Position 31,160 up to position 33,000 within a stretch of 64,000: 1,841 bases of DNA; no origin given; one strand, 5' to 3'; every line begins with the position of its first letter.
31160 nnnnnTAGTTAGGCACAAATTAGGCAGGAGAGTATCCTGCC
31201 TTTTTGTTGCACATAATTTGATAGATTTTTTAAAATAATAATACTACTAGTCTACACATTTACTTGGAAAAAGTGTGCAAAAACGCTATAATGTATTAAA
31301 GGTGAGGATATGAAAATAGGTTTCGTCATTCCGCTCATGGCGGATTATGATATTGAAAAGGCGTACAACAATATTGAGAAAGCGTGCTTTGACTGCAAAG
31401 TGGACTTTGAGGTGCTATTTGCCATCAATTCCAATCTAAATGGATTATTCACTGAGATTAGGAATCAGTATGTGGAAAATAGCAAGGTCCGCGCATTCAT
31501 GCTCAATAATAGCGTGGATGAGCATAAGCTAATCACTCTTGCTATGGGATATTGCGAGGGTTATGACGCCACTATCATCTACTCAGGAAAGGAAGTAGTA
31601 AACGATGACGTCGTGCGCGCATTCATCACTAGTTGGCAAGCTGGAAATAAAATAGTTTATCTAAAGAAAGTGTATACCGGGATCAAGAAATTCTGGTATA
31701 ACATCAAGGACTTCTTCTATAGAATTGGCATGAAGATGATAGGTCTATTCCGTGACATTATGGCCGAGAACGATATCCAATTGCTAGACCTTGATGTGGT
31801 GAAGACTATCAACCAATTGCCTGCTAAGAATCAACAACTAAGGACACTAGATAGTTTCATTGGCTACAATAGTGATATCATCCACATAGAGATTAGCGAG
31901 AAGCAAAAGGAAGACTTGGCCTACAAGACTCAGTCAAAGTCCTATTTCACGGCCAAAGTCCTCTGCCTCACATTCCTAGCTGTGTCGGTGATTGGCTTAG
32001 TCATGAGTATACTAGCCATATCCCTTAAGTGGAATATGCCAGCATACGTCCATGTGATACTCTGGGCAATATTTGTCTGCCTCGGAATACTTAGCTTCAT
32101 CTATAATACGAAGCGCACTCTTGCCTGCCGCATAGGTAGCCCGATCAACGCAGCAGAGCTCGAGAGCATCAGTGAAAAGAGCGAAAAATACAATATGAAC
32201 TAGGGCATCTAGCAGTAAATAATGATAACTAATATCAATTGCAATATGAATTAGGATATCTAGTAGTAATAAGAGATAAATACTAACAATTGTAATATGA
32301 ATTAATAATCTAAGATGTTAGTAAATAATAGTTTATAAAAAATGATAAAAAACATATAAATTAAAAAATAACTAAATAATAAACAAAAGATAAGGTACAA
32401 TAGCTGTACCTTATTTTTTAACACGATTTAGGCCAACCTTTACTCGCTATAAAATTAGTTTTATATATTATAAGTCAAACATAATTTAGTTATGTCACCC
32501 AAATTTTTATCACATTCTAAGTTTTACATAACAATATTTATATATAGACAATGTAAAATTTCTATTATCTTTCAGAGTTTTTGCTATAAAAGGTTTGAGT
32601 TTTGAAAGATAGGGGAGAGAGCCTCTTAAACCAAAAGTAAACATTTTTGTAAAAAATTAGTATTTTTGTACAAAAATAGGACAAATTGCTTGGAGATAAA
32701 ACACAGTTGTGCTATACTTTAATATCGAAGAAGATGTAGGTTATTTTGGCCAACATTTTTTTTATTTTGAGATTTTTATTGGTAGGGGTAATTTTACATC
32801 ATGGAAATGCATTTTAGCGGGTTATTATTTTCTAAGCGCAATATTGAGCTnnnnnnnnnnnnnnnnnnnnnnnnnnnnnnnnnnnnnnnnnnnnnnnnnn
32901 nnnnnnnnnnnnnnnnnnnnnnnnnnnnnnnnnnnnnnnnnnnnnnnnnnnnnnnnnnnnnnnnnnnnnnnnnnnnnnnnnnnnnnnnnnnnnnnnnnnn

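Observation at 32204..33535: Spo0A-like regulator with a pseudo-receiver domain behind a 600-nt AT-rich leader region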

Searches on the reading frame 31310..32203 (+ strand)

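Call 10: search_protein_families(library=pfam, proteins=[window:31310-32203:+], max_evalue=0.01)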
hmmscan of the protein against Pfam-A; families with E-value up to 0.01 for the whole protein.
window:31310-32203:+ (297 aa): 0 families

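Call 50: search_protein_families(library=ncbifam, proteins=[window:31310-32203:+], max_evalue=0.01)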
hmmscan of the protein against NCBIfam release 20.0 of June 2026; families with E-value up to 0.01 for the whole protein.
window:31310-32203:+ (297 aa): 2 families
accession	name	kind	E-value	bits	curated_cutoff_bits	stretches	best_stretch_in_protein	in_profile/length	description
NF047588.1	GlcsyltransPgfSStrep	equivalog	4.2e-09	36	500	1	1-218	1-219/308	glycosyltransferase PgfS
NF045993.1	MAG0130_MAG3770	subfamily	0.0099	15.8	85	0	195-261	2-67/140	MAG0130/MAG3770 family membrane protein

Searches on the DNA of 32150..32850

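Call 78: search_rna_families(source=window, start=32150, end=32850, threshold=evalue, max_evalue=1)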
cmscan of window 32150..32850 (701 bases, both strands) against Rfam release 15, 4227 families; matches with E-value up to 1: 0.
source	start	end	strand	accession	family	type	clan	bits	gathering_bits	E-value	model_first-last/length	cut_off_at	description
